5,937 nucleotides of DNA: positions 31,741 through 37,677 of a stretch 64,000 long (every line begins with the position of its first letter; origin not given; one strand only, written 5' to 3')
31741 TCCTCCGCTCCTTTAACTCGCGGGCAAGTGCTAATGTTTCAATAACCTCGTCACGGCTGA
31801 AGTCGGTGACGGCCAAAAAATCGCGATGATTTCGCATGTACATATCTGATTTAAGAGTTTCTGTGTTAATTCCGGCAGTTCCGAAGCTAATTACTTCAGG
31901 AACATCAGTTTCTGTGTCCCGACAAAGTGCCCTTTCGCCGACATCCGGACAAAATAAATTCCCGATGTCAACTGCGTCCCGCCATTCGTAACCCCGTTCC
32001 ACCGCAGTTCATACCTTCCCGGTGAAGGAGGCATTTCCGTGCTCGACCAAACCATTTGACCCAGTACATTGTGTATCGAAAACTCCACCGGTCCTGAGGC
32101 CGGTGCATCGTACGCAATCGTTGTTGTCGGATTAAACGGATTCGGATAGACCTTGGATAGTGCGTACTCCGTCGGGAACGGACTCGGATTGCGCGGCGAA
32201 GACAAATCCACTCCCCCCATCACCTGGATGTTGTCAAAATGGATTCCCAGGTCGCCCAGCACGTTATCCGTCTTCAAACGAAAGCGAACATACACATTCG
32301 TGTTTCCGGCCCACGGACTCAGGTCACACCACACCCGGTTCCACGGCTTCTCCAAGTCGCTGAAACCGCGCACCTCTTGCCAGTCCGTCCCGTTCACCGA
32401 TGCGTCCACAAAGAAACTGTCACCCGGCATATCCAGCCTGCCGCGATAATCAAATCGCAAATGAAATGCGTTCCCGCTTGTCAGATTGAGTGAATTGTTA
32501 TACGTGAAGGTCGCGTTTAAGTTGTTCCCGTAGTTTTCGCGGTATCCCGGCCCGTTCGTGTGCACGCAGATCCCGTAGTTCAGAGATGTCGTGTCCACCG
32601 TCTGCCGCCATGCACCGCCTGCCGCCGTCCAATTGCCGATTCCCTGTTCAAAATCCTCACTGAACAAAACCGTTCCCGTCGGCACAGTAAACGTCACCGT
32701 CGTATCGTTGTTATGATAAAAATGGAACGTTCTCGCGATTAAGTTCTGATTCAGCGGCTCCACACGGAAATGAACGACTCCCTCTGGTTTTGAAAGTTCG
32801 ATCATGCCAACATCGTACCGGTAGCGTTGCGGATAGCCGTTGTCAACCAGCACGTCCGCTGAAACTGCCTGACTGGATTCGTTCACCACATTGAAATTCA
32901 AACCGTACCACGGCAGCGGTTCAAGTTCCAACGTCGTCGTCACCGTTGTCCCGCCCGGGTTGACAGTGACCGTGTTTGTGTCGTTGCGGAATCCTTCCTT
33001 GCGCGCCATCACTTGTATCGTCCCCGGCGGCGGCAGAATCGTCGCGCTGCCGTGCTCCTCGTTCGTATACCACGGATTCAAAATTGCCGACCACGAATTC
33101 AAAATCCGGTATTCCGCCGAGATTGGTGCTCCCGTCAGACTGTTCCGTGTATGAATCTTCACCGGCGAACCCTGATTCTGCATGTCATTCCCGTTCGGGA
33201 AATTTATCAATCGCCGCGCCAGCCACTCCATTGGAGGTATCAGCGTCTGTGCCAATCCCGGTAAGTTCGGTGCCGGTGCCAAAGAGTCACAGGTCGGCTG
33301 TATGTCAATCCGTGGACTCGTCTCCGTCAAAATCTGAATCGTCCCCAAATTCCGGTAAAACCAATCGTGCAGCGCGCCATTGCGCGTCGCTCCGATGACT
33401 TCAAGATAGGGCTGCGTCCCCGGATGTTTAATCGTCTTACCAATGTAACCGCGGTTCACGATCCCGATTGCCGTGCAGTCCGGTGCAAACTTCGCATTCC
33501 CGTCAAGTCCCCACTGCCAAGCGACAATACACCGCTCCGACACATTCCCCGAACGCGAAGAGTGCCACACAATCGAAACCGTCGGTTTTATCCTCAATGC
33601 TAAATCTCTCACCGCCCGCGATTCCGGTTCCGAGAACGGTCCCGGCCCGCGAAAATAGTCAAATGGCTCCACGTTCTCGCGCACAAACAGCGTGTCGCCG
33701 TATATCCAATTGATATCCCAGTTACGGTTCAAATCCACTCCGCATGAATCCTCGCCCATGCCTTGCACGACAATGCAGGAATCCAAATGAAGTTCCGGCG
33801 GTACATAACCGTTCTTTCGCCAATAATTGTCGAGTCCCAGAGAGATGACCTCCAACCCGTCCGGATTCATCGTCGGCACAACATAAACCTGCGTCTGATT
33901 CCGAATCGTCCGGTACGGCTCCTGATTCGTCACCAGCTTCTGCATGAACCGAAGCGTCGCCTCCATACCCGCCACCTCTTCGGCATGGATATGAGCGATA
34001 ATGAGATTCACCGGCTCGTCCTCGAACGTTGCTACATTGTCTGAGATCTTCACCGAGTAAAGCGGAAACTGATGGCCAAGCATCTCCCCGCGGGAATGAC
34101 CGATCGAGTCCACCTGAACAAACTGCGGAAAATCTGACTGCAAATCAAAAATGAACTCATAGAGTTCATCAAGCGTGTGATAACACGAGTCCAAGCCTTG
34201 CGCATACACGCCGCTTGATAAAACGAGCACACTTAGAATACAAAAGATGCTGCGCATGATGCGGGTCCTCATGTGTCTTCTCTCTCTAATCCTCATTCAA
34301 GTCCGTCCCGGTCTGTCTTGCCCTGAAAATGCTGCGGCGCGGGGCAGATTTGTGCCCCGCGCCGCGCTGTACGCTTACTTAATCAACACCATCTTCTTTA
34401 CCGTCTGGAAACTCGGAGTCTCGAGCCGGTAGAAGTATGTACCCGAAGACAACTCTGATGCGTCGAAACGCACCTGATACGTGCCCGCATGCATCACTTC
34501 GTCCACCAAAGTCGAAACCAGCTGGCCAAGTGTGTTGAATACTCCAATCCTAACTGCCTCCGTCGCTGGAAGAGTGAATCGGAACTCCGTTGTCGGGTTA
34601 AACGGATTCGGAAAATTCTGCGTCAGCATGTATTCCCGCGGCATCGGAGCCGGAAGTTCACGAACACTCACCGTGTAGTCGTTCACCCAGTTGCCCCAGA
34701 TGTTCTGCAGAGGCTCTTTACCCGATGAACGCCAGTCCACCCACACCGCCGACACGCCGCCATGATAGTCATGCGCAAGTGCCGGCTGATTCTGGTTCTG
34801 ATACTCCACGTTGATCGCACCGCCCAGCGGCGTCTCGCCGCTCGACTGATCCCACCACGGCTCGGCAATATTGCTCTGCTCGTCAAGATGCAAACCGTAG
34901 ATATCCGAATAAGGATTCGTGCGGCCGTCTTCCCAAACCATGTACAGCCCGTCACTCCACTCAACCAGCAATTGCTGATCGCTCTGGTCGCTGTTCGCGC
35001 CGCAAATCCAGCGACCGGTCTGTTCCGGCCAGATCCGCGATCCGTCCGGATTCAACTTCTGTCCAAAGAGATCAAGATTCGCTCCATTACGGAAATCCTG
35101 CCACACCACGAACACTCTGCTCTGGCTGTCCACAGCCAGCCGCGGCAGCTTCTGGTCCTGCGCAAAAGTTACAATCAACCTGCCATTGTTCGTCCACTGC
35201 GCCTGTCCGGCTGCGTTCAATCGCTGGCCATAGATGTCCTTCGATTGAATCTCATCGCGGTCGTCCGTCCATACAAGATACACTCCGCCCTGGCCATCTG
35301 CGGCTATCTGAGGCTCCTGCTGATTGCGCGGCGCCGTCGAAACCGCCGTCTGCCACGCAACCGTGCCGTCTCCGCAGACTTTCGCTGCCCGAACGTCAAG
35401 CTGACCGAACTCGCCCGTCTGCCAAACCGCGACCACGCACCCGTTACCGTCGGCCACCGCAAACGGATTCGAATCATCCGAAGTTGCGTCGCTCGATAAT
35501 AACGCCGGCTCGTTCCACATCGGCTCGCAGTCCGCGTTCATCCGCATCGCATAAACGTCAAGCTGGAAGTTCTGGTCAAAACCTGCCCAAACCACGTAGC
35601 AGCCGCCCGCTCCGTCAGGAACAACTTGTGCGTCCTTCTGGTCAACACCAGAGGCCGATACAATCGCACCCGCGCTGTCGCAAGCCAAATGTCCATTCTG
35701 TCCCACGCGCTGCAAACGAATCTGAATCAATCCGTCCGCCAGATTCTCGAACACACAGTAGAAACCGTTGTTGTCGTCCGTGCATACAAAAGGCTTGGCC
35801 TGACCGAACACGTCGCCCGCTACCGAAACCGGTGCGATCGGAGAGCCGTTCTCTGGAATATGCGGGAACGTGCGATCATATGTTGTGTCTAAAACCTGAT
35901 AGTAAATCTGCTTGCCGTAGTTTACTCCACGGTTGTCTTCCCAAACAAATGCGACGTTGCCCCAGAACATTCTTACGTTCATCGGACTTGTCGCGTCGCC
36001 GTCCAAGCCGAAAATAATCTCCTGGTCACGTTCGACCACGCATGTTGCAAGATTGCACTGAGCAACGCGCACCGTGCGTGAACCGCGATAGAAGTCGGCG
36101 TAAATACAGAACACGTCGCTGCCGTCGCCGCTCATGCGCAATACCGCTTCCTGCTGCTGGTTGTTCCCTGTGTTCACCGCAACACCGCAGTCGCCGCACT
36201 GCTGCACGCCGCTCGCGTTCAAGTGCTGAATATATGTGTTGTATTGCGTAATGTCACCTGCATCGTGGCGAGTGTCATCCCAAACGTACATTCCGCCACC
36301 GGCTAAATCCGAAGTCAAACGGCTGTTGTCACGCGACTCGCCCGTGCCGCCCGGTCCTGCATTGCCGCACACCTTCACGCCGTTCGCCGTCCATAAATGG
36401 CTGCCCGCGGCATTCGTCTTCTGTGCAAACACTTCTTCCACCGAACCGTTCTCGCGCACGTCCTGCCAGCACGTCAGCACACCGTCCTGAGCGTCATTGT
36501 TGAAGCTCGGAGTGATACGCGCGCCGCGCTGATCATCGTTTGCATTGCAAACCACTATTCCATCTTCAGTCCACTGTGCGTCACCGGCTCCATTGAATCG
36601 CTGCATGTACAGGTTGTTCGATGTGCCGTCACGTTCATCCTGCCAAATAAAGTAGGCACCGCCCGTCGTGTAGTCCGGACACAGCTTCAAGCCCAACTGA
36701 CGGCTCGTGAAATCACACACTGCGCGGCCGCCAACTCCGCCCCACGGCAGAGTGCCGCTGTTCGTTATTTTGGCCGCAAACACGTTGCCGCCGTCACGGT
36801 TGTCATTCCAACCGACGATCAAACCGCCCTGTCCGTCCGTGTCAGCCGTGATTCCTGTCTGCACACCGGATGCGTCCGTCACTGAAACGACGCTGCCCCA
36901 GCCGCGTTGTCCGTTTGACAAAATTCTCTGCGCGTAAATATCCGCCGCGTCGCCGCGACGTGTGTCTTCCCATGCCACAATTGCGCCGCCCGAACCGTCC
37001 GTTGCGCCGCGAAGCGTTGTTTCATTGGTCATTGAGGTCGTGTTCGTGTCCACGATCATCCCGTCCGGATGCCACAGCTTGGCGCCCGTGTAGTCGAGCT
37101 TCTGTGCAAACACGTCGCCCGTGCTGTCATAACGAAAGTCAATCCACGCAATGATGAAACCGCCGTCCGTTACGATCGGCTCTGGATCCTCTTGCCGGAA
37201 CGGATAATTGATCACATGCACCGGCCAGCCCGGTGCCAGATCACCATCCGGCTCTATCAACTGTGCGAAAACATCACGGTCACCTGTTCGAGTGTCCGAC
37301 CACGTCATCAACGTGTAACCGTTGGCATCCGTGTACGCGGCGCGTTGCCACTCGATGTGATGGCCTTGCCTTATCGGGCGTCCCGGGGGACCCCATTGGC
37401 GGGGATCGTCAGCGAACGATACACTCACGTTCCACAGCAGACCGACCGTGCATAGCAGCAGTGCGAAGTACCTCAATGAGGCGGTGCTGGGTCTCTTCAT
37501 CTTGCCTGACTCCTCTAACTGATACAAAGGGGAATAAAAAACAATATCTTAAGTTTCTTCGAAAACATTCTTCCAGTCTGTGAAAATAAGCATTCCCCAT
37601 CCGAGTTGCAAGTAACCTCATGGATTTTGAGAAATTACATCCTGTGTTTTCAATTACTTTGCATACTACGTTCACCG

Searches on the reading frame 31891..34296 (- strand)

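Call 78: search_protein_families(library=pfam, proteins=[window:31891-34296:-], max_evalue=0.00001)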
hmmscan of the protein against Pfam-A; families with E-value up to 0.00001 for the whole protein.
window:31891-34296:- (801 aa): 3 families
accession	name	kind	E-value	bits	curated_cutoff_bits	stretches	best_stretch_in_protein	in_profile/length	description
PF00246.29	Peptidase_M14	-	1.6e-31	110.5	21.6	1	46-328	2-263/286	Zinc carboxypeptidase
PF13860.13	FlgD_ig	-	1.2e-06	28.8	27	1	733-788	21-76/79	FlgD Ig-like domain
PF18962.6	Por_Secre_tail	-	1.6e-06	28.8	27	1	716-795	1-71/75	Secretion system C-terminal sorting domain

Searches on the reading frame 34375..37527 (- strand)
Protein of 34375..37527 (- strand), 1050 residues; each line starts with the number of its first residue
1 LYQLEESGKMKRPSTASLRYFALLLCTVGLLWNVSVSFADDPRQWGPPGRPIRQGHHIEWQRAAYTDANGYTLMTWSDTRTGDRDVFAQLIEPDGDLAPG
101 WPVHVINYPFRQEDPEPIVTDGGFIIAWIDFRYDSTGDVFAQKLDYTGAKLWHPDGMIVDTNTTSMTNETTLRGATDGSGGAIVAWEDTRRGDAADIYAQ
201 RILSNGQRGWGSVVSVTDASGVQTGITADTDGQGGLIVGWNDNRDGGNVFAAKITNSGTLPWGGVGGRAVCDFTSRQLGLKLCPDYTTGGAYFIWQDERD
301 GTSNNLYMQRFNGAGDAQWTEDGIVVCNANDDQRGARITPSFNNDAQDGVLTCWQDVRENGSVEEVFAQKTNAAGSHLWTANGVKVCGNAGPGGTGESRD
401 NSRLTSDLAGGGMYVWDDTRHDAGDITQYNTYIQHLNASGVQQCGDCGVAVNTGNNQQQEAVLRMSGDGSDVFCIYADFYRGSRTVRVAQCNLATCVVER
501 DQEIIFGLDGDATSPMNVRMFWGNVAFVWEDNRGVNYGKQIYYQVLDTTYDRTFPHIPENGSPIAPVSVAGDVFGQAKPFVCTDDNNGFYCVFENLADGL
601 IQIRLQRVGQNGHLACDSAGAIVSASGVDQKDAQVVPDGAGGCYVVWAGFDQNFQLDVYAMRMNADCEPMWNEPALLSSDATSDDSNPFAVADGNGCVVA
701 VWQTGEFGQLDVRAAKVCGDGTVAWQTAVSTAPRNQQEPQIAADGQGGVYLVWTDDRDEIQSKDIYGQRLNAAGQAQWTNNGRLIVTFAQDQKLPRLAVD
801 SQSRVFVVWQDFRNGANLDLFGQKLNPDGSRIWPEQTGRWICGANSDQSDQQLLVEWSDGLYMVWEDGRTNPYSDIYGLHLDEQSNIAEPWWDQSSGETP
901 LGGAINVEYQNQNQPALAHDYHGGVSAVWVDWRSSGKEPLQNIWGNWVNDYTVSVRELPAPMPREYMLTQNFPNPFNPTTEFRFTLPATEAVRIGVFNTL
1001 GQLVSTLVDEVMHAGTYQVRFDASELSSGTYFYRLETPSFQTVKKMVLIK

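Call 78: search_protein_families(library=pfam, proteins=[window:34375-37527:-], max_evalue=0.00001)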
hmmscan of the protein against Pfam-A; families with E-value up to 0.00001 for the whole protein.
window:34375-37527:- (1050 aa): 2 families
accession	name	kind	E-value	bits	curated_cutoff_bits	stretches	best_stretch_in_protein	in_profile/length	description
PF18962.6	Por_Secre_tail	-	1.1e-08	35.7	27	1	972-1047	2-74/75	Secretion system C-terminal sorting domain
PF04616.20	Glyco_hydro_43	-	4.7e-07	29.9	32.2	0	776-896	105-226/288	Glycosyl hydrolases family 43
